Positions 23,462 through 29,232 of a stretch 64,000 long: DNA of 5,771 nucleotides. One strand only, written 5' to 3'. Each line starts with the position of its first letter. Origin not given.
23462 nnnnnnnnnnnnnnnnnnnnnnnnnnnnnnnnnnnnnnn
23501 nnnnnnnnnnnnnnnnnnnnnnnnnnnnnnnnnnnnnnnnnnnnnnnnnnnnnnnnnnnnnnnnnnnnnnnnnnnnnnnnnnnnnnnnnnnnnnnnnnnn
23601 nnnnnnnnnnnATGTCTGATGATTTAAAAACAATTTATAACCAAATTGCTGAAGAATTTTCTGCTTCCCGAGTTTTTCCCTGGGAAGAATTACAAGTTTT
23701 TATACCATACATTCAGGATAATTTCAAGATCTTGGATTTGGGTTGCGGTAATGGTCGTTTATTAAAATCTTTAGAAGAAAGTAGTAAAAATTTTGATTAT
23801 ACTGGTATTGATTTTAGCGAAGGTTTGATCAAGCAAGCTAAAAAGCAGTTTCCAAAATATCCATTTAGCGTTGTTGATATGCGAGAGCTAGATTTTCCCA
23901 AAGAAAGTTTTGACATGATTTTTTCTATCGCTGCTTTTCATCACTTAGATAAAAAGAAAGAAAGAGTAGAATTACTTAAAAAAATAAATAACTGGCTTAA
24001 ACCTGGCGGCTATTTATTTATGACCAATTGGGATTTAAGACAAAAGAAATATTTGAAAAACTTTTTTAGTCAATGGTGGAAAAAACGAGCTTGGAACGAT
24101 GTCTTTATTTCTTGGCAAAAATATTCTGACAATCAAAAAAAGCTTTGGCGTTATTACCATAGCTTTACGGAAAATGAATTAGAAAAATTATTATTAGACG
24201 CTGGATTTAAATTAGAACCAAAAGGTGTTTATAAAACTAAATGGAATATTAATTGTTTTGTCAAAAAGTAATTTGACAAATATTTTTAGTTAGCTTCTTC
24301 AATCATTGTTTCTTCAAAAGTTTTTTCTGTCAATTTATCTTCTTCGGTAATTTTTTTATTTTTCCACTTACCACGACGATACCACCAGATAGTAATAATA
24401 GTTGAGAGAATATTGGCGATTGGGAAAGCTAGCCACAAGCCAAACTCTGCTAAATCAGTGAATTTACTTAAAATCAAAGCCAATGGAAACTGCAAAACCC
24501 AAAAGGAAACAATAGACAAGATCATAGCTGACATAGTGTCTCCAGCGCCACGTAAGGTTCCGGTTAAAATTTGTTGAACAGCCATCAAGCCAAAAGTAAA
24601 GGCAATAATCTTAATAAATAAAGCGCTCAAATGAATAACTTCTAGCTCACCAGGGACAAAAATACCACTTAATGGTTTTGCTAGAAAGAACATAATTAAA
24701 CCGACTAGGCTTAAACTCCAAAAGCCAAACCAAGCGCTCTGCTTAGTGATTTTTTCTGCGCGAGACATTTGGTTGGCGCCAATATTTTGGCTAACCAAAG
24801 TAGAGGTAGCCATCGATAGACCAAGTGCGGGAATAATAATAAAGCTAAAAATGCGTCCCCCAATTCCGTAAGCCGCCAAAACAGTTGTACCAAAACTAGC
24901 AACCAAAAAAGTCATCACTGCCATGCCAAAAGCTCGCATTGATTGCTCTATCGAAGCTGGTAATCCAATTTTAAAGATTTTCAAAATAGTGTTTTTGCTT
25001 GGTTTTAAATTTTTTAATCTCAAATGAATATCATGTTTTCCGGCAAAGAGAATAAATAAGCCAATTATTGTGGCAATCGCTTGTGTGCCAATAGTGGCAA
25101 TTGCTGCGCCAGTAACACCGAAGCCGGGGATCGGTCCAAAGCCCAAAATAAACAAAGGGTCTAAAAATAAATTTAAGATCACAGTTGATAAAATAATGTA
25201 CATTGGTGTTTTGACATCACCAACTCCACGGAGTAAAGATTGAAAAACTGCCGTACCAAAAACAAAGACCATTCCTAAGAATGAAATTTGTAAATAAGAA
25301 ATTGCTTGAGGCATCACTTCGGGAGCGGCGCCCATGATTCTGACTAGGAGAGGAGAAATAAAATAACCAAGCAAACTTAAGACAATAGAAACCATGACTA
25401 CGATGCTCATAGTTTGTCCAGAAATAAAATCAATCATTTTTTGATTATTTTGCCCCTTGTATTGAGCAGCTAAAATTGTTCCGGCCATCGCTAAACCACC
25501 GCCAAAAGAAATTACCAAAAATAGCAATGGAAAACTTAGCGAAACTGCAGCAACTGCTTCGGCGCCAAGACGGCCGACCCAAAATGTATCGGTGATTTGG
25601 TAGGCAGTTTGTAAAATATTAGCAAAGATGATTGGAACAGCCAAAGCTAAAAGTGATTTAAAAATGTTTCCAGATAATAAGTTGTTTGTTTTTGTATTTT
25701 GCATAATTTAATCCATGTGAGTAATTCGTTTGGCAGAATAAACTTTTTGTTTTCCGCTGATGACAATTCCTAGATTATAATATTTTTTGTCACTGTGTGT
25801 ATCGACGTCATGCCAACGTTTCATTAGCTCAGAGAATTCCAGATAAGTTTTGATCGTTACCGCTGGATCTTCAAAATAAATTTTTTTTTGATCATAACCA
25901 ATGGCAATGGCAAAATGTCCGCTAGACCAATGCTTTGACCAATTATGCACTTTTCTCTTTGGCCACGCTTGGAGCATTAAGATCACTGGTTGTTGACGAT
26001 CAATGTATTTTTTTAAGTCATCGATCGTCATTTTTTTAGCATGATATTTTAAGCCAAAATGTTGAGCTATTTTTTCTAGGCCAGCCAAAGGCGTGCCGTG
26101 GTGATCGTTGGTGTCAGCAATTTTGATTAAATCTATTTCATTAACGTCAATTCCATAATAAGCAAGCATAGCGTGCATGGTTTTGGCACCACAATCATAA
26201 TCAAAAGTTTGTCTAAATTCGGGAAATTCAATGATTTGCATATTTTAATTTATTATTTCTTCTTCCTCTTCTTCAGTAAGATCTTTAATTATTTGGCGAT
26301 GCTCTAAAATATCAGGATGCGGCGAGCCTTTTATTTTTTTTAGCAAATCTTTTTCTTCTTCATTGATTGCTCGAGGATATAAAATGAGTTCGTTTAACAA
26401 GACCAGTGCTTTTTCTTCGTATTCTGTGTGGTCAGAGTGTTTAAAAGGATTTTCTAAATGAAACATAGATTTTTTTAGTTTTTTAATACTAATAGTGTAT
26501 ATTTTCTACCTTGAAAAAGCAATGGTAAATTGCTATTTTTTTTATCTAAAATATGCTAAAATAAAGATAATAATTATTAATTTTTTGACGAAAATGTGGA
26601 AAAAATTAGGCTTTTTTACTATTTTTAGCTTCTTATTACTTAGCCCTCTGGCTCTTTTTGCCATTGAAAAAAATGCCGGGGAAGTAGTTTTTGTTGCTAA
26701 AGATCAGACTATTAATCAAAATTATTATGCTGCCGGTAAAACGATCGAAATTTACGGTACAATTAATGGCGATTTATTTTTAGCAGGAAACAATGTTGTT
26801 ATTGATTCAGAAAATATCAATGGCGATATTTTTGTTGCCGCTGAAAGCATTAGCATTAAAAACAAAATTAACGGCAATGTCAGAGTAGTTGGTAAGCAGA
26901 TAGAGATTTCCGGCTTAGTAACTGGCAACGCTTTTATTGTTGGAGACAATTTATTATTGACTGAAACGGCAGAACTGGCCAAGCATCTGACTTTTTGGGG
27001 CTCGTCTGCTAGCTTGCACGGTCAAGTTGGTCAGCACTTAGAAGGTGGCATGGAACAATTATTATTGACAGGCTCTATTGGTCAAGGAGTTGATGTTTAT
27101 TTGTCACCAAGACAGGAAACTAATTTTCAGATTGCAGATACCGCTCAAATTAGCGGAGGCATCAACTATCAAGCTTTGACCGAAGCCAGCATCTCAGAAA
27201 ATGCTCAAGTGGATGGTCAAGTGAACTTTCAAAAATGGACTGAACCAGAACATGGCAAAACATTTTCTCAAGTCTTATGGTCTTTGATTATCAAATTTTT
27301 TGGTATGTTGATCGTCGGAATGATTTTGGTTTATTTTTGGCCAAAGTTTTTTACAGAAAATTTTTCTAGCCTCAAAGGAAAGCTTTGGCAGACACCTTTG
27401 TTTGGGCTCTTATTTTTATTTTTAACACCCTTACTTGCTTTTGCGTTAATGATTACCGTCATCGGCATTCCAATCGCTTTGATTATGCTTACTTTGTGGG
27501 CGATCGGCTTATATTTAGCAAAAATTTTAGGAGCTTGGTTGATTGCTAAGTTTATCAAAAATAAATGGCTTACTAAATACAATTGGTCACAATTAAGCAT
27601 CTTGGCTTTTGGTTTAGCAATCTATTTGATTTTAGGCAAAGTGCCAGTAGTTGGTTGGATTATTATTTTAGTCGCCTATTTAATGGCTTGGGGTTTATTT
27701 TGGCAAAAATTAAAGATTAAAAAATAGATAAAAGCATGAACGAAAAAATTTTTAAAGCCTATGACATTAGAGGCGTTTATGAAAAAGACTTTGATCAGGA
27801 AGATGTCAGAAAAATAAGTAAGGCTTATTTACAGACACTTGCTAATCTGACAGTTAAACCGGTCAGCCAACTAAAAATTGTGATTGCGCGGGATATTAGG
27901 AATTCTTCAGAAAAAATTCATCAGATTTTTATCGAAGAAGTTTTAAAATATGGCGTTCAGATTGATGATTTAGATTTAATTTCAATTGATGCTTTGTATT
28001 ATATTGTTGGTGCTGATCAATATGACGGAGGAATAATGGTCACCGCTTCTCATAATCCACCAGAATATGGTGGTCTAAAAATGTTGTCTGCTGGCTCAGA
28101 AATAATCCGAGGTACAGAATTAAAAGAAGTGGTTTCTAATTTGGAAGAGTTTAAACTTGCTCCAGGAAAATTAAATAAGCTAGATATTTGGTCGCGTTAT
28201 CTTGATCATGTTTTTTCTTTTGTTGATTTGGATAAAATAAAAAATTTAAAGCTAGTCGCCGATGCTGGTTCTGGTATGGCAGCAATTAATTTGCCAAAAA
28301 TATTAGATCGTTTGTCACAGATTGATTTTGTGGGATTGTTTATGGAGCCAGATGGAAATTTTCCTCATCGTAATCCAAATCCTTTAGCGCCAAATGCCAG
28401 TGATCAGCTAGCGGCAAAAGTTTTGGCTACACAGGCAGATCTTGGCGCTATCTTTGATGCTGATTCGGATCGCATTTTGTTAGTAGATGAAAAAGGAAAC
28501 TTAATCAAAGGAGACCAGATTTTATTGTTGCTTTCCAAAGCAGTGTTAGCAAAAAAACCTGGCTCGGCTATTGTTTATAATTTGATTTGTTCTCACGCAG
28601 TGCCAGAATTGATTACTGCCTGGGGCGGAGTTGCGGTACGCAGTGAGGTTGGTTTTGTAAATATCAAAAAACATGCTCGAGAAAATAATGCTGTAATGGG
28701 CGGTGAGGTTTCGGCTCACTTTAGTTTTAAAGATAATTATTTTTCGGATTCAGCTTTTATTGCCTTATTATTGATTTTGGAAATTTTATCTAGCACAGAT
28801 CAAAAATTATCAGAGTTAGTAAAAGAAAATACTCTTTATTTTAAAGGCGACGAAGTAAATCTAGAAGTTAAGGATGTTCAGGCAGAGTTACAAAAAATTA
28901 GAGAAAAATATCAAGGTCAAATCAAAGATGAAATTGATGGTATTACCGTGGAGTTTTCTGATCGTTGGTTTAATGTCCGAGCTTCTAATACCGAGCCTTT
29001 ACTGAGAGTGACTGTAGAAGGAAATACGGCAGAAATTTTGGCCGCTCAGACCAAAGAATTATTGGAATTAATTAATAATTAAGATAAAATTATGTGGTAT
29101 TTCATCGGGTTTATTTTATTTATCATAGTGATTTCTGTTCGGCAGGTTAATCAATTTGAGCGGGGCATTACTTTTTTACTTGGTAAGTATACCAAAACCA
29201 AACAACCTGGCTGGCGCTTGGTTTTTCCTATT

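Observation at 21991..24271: Eukaryote/archaea-type wobble-uridine pathway: Elp3 and a Trm9-like methyltransferase as a divergent pair with start codons overlapping in one CATG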

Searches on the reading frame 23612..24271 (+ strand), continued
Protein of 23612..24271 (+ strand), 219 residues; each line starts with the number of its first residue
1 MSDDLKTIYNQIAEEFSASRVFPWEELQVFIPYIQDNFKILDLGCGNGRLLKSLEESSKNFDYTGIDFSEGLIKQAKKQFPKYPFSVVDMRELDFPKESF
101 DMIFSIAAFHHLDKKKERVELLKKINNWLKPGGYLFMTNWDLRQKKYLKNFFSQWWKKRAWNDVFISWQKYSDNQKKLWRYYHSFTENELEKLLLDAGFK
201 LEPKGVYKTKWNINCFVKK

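Call 83: search_solved_structures(query=A1, max_evalue=1e-18, show_alignments=5)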
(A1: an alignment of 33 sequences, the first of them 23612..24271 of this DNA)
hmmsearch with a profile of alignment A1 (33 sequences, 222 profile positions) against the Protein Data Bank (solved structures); distinct sequences matched with E-value up to 1e-18: 5.
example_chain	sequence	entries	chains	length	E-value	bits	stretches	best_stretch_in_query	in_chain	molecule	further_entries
5cm2_Z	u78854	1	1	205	2.9e-26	95.6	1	21-216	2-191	TRNA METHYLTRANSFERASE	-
5wp5_A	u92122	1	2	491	8.6e-21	77.7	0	36-144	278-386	Phosphomethylethanolamine N-methyltransferase 2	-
3sm3_A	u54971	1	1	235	1e-20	77.5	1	33-207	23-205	SAM-dependent methyltransferases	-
5wp4_A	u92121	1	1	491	7.7e-20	74.6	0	36-144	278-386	Phosphoethanolamine N-methyltransferase 1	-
1ve3_A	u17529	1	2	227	6.6e-19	71.6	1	13-183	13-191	hypothetical protein PH0226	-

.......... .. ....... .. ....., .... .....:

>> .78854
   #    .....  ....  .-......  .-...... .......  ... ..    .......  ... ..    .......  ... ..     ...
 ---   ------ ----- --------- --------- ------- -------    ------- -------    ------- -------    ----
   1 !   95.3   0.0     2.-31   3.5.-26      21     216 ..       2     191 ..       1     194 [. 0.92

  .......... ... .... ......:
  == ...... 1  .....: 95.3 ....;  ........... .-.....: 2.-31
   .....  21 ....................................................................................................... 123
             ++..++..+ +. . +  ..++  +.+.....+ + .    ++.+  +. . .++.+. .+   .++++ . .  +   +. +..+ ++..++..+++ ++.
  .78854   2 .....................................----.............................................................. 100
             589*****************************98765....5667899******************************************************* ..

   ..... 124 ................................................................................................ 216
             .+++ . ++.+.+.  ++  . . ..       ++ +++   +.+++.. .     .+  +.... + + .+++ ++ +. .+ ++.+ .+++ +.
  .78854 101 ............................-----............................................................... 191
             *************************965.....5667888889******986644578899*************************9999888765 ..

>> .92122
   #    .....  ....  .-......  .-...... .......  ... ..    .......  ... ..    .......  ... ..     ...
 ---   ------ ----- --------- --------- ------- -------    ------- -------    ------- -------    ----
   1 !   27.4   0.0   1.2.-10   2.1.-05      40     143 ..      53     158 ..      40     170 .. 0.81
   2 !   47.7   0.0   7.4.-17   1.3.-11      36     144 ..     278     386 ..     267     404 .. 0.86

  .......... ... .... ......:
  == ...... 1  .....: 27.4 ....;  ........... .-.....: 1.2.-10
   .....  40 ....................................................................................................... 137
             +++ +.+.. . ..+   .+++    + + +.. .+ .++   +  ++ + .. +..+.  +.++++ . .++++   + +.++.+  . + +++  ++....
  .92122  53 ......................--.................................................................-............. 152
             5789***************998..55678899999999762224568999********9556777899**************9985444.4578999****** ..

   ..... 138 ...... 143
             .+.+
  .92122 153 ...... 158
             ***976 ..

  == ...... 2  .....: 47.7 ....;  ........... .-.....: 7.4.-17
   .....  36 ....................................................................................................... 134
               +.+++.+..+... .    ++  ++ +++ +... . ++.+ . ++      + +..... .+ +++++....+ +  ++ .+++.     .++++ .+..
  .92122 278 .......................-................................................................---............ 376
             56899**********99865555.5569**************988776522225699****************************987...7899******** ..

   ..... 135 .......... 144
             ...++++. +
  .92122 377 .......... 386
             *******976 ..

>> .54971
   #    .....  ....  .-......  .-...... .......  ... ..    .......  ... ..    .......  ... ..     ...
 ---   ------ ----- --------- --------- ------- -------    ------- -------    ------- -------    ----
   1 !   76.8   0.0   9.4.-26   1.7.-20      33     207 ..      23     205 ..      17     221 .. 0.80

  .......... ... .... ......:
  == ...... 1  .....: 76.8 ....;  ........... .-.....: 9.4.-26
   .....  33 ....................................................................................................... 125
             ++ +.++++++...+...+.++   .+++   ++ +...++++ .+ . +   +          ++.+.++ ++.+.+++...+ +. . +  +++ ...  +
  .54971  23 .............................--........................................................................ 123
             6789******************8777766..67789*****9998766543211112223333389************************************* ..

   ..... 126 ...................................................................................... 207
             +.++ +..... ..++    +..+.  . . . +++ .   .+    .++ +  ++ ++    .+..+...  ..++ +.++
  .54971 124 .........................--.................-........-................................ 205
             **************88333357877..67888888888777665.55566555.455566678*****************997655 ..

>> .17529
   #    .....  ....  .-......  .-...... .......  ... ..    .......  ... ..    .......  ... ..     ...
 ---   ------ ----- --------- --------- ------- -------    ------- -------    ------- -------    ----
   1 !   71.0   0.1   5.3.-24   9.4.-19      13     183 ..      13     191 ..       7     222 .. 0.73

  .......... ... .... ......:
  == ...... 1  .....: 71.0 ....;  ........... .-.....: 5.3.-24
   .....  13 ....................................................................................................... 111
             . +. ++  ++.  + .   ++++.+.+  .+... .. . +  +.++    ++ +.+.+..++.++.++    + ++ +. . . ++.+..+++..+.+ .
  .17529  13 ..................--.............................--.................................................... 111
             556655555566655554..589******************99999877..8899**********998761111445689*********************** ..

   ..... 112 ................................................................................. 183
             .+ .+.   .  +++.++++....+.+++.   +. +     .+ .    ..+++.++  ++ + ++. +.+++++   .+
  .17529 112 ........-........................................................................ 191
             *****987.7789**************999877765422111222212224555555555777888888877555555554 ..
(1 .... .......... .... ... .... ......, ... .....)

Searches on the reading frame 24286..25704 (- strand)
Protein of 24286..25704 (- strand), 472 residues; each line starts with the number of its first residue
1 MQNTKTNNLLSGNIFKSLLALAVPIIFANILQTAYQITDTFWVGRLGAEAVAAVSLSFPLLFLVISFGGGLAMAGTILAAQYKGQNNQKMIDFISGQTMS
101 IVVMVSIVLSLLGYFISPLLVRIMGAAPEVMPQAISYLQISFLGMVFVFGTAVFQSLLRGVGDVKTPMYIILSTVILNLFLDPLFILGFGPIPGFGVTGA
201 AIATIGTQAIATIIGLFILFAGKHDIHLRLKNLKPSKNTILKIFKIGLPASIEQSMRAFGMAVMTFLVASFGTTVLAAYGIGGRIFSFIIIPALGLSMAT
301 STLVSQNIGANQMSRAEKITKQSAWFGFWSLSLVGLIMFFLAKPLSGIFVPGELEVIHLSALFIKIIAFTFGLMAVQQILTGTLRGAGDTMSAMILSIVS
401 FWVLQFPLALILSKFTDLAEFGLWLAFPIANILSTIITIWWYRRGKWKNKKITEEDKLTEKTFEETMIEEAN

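Call 3: search_protein_families(library=pfam, proteins=[window:24286-25704:-], max_evalue=0.01)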
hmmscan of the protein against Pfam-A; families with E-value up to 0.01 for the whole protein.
window:24286-25704:- (472 aa): 1 family
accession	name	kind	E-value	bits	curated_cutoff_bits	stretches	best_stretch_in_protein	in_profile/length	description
PF01554.23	MatE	-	6.8e-70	234.4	24.9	2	24-184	1-161/161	MatE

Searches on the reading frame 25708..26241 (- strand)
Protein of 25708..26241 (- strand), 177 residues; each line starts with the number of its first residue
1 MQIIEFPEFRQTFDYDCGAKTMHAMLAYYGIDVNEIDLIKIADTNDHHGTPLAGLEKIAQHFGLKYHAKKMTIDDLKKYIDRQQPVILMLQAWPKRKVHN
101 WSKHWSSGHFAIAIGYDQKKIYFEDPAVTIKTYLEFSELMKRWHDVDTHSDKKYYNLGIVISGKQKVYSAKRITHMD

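Call 3: search_protein_families(library=pfam, proteins=[window:25708-26241:-], max_evalue=0.01)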
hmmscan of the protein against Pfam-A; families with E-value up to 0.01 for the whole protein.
window:25708-26241:- (177 aa): 4 families
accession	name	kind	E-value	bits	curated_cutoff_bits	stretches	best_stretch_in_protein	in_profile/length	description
PF03412.21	Peptidase_C39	-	4.7e-13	49.6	22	1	9-145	5-123/133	Peptidase C39 family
PF13529.12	Peptidase_C39_2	-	7.1e-12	46.5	24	1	5-127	2-143/143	Peptidase_C39 like family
PF11814.14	DUF3335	-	0.00015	21.8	25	0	59-129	105-168/206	Peptidase_C39 like family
PF09778.15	Guanylate_cyc_2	-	0.00015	21.7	28.1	0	68-151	109-208/212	Guanylylate cyclase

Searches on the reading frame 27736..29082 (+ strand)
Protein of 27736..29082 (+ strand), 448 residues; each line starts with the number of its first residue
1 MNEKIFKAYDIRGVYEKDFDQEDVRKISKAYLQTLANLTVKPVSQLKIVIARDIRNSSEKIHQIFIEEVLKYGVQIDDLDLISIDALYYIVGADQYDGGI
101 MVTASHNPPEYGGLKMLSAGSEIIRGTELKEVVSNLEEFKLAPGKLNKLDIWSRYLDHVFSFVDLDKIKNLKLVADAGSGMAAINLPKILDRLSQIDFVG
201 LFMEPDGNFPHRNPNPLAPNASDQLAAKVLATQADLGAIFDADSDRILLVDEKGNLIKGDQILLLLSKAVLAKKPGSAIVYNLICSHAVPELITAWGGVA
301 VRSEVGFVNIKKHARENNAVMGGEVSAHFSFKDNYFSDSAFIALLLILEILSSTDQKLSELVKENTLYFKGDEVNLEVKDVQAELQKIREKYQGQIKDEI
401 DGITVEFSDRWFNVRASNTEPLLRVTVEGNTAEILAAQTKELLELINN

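Call 78: search_protein_families(library=pfam, proteins=[window:27736-29082:+], max_evalue=0.000001)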
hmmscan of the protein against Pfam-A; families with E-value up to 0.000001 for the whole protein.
window:27736-29082:+ (448 aa): 4 families
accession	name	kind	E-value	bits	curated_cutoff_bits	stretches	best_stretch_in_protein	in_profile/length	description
PF02878.22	PGM_PMM_I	-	3.9e-27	95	22.5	1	4-126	2-122/138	Phosphoglucomutase/phosphomannomutase, alpha/beta/alpha domain I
PF02880.22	PGM_PMM_III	-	2.5e-23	82.8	20.7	1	258-364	1-110/115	Phosphoglucomutase/phosphomannomutase, alpha/beta/alpha domain III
PF02879.22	PGM_PMM_II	-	4.5e-21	75.7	29.3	1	154-254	2-103/103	Phosphoglucomutase/phosphomannomutase, alpha/beta/alpha domain II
PF00408.26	PGM_PMM_IV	-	2.6e-11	43.8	23.1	1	373-443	1-66/68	Phosphoglucomutase/phosphomannomutase, C-terminal domain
